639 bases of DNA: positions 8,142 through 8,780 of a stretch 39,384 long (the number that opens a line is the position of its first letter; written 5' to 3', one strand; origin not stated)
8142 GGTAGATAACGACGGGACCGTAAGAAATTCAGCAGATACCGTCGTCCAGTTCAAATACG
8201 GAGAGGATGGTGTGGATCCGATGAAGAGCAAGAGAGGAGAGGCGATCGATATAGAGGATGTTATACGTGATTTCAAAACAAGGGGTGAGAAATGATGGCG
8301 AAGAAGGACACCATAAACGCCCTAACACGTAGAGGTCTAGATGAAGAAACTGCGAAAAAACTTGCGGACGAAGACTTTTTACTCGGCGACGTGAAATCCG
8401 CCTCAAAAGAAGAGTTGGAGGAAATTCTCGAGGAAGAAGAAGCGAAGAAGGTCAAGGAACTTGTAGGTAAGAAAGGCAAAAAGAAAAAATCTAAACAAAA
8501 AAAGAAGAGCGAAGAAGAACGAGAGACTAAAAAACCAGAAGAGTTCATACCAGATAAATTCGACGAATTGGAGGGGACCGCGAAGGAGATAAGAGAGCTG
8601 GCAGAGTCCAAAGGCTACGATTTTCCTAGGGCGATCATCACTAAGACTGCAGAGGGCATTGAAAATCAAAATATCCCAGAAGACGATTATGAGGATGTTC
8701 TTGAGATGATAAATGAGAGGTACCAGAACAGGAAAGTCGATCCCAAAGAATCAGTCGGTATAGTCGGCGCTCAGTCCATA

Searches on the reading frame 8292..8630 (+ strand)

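Call 57: search_protein_families(library=pfam, proteins=[window:8292-8630:+], max_evalue=10)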
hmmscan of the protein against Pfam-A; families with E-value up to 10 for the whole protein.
seq(113 aa): 8 families
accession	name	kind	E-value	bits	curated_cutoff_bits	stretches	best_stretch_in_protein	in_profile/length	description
PF13399.11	LytR_C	-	0.047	15.1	22.2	1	9-68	8-72/86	LytR cell envelope-related transcriptional attenuator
PF11360.13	DUF3110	-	0.15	12.8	20.2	1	19-51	37-69/84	Protein of unknown function (DUF3110)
PF07894.18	SACK1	-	0.16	11.9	21.4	1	38-92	37-91/274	Scaffolding anchor of CK1 domain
PF01019.26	G_glu_transpept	-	0.3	10.3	27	1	25-78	270-325/512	Gamma-glutamyltranspeptidase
PF22920.2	UvrC_RNaseH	-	0.34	11.3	24.3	1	36-66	70-100/116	UvrC Ribonuclease H-like domain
PF08432.15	Vfa1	-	1.8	9.3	27.3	1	24-86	43-117/179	AAA-ATPase Vps4-associated protein 1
PF08158.18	SDA1_HEAT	-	3.8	6.8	26.4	1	6-77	136-205/364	SDA1, HEAT repeat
PF22770.2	POP1_C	-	8.7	7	24.3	1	33-84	41-96/174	POP1 C-terminal domain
